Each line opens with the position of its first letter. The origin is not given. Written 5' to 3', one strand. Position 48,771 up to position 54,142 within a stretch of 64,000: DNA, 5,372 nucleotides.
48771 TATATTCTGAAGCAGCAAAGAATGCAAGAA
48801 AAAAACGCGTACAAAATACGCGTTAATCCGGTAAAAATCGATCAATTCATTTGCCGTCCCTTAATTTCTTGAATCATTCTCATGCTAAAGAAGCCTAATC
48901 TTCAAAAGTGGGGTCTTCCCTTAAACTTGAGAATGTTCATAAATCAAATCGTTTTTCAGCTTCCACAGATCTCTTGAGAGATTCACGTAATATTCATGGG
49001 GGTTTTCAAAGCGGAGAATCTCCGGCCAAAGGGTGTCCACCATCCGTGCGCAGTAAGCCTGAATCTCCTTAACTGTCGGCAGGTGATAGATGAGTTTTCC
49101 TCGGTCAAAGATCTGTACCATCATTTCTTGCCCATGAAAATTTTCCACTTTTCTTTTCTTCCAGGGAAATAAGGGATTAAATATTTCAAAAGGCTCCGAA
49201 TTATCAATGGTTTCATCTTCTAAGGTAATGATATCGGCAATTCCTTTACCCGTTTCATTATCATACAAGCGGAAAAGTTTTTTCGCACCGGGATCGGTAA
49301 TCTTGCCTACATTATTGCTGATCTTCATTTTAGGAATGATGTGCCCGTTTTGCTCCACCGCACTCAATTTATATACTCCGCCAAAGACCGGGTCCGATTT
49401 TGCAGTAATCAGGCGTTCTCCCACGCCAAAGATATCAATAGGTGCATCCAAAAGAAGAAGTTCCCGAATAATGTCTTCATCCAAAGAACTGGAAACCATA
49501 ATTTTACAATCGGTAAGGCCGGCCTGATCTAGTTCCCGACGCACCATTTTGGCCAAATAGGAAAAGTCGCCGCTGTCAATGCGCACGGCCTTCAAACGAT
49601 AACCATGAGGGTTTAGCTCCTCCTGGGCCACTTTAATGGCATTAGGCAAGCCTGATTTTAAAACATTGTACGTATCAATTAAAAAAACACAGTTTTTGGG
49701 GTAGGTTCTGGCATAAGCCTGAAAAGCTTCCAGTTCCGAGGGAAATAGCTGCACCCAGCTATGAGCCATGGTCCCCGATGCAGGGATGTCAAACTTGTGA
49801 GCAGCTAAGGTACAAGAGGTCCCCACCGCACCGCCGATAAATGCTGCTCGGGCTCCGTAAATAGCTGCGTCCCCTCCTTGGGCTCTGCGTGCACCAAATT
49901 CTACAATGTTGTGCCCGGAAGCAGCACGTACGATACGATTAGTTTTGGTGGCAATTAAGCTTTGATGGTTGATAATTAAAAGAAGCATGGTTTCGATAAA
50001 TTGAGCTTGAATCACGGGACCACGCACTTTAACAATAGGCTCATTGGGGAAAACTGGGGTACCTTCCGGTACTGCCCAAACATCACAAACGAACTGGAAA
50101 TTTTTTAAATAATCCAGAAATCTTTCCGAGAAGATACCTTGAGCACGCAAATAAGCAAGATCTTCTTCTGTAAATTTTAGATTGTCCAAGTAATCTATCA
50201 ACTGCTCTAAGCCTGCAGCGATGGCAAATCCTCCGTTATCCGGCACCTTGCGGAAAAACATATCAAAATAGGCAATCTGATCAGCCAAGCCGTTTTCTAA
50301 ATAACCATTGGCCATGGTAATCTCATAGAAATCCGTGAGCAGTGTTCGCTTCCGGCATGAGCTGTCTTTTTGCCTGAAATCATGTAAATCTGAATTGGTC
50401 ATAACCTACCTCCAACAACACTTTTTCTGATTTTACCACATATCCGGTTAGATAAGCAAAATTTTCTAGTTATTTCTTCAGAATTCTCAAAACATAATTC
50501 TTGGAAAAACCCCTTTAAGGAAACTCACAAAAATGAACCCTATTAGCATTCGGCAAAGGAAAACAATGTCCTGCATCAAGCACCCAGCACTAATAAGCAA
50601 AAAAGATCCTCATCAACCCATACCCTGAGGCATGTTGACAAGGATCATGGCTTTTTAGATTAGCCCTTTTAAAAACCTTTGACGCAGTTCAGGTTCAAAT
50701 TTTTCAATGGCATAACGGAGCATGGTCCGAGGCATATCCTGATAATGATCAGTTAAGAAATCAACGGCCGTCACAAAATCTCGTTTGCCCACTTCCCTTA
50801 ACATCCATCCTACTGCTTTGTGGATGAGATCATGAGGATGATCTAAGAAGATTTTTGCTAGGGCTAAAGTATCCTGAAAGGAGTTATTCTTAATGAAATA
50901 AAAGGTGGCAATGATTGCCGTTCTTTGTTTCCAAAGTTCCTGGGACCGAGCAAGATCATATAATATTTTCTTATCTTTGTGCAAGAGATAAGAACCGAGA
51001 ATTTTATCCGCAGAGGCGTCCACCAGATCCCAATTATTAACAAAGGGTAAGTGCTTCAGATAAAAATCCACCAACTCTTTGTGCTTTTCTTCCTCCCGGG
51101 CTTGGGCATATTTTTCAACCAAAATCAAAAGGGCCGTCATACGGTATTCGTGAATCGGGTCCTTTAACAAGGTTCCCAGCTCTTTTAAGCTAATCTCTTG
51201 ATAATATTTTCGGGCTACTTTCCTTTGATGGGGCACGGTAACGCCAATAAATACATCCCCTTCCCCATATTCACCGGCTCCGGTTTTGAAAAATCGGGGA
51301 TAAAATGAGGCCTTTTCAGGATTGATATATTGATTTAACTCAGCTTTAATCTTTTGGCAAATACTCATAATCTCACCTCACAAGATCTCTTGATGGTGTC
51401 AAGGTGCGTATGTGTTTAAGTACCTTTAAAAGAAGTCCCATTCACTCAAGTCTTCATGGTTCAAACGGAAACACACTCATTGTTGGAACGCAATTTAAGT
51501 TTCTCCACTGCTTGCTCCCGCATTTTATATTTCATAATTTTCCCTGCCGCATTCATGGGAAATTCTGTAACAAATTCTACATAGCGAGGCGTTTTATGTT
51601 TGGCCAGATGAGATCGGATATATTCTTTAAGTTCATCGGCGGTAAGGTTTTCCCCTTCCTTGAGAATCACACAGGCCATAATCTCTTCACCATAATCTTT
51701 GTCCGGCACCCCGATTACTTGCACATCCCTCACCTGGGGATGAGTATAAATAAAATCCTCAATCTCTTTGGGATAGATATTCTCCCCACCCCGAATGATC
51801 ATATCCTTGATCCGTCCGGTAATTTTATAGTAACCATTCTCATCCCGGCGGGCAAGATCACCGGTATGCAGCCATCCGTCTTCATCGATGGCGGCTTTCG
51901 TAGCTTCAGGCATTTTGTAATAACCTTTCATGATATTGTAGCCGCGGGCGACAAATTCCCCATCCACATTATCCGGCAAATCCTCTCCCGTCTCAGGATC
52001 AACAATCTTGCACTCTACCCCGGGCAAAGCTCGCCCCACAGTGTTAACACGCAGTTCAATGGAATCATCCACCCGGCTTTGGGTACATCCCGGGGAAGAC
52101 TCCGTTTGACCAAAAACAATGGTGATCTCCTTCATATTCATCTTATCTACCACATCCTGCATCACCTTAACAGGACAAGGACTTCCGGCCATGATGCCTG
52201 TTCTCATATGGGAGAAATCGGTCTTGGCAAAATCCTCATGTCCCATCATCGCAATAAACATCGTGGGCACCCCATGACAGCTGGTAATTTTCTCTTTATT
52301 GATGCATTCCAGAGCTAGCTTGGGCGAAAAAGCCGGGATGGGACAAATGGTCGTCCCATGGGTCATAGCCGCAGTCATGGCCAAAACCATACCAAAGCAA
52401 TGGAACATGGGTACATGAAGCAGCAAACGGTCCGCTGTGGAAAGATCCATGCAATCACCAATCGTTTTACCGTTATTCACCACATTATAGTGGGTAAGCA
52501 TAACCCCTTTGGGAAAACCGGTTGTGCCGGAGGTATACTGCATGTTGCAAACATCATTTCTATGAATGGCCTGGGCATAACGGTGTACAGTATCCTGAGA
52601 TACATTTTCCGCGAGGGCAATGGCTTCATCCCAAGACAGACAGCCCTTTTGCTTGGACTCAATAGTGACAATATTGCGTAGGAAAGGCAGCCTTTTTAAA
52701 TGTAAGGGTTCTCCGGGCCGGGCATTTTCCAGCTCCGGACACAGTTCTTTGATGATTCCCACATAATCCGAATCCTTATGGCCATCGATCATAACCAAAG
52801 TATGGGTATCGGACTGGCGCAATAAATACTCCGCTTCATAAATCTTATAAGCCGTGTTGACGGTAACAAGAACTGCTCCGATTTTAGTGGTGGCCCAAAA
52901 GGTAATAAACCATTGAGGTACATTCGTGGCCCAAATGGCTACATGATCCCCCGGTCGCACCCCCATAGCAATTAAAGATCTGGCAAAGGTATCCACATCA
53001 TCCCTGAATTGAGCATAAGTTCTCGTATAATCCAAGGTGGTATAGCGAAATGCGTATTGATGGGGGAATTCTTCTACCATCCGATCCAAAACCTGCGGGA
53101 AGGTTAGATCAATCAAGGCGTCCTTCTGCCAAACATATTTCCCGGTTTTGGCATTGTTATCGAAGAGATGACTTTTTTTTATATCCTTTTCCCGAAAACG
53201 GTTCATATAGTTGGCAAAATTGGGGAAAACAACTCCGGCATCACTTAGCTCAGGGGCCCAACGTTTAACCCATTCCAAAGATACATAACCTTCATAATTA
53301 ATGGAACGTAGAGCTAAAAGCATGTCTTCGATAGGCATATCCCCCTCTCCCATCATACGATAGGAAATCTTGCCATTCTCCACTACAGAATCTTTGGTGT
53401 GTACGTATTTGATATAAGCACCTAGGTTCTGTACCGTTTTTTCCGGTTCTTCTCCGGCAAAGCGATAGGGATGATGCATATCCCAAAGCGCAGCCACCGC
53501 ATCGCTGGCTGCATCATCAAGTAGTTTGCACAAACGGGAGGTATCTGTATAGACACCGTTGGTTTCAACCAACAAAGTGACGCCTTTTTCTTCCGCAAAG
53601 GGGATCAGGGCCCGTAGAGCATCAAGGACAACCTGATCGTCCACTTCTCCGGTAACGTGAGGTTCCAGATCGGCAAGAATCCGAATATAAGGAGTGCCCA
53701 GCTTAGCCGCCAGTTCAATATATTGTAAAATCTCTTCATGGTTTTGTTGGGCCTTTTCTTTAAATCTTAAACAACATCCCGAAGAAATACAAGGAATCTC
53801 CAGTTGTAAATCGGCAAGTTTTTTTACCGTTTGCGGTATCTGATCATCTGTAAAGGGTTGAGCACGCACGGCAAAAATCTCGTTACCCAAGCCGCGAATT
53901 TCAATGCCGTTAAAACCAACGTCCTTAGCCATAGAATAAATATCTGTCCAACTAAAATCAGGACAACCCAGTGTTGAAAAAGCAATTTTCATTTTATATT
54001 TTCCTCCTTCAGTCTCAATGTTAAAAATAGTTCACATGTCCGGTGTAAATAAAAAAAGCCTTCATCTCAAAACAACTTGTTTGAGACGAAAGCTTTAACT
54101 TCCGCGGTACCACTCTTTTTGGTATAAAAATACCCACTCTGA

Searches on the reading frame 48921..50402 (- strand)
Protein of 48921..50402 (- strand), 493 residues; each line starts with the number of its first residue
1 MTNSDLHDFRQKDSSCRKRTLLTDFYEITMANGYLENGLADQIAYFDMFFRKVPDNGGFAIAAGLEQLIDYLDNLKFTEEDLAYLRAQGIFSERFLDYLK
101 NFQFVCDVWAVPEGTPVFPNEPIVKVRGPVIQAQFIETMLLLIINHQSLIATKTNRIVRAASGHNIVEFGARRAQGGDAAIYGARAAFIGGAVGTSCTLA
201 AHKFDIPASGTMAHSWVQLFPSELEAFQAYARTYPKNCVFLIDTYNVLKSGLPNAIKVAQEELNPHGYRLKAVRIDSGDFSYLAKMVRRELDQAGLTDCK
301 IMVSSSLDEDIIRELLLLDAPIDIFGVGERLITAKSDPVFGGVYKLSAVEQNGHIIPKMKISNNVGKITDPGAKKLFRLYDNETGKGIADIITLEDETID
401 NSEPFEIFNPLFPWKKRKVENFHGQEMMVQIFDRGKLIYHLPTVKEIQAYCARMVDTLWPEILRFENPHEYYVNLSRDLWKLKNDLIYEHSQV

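Call 24: search_protein_families(library=ncbifam, proteins=[window:48921-50402:-], max_evalue=1e-10)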
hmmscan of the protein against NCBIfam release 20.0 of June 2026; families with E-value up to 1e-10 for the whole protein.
window:48921-50402:- (493 aa): 11 families
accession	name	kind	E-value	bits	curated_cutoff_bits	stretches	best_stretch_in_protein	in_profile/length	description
NF006695.0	PRK09243.1-2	equivalog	3.2e-212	705.4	469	1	17-492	4-477/480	nicotinate phosphoribosyltransferase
NF009131.0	PRK12484.1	equivalog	2e-177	590.5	330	1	18-490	5-444/455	nicotinate phosphoribosyltransferase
TIGR01513.1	NAPRTase_put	equivalog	1.1e-172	575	297.4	1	20-478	1-451/452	nicotinate phosphoribosyltransferase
NF006694.0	PRK09243.1-1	equivalog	7.5e-170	565.7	663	1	19-489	7-475/485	nicotinate phosphoribosyltransferase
NF006697.0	PRK09243.1-4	equivalog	2.1e-151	504.8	776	1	20-489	10-476/488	nicotinate phosphoribosyltransferase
NF006696.0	PRK09243.1-3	equivalog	9.6e-138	459.6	503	1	14-486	7-443/451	nicotinate phosphoribosyltransferase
NF006698.0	PRK09243.1-5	equivalog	1.7e-96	323.7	531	1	15-463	11-423/440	nicotinate phosphoribosyltransferase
NF006415.0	PRK08662.1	equivalog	2.8e-41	141.6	243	1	106-453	70-373/381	nicotinate phosphoribosyltransferase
NF005529.0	PRK07188.1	equivalog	9.3e-29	100.5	378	1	107-277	79-243/358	nicotinate phosphoribosyltransferase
NF003704.0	PRK05321.1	subfamily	3.5e-19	69.1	379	1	21-369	14-375/398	nicotinate phosphoribosyltransferase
TIGR01514.1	NAPRTase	equivalog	1.1e-17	64.3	269.55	0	21-146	6-128/399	nicotinate phosphoribosyltransferase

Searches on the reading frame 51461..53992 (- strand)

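Call 24: search_protein_families(library=ncbifam, proteins=[window:51461-53992:-], max_evalue=1e-10)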
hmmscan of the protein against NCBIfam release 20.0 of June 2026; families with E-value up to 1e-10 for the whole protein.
window:51461-53992:- (843 aa): 105 families (the best 25 are shown)
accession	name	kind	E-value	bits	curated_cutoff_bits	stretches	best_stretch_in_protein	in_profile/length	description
NF009233.0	PRK12583.1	subfamily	2.3e-215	716.3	832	1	289-834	11-556/558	fatty acid CoA ligase family protein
NF004837.0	PRK06187.1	subfamily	3.3e-133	444.7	476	1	295-831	7-525/531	long-chain-fatty-acid--CoA ligase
NF005801.1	PRK07656.1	equivalog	1.5e-127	426.3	657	1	297-825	2-500/500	FadD3 family acyl-CoA ligase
NF006182.0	PRK08316.1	subfamily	5.5e-112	374.9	663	1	297-830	12-519/523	fatty acyl-CoA synthetase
NF004114.0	PRK05605.1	equivalog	1.7e-99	333.7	766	1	294-832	32-573/575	long-chain-fatty-acid--CoA ligase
NF005702.0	PRK07514.1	subfamily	5.6e-98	328.5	558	1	319-828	25-500/506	malonyl-CoA synthase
NF006181.0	PRK08314.1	subfamily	1.8e-95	320.3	705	1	302-832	30-558/563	long-chain-fatty-acid--CoA ligase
NF004758.0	PRK06087.1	equivalog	2.7e-93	313.3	736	1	301-837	29-544/548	medium-chain fatty-acid--CoA ligase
NF005220.0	PRK06710.1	equivalog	1.4e-91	307.4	1116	1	301-827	29-552/563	long-chain-fatty-acid--CoA ligase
NF005307.0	PRK06839.1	equivalog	1.1e-89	301.4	748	1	323-828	27-493/496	o-succinylbenzoate--CoA ligase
NF052580.1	Str24CoAsynCasG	equivalog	8.3e-88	295.1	750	2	473-824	182-546/548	steroid-24-oyl-CoA synthetase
NF006020.0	PRK08162.1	subfamily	6.7e-85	285.5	677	1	296-831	19-541/545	acyl-CoA synthetase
NF052269.1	Staph_lig_FadD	equivalog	3.8e-83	279.5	650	1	473-831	144-496/499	long-chain-fatty-acid--CoA ligase FadD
NF004229.0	PRK05677.1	subfamily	8.6e-82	275.4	879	1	300-834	28-561/563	long-chain-fatty-acid--CoA ligase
NF005676.0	PRK07470.1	equivalog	1e-81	275.2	774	1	300-837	24-538/544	acyl-CoA synthetase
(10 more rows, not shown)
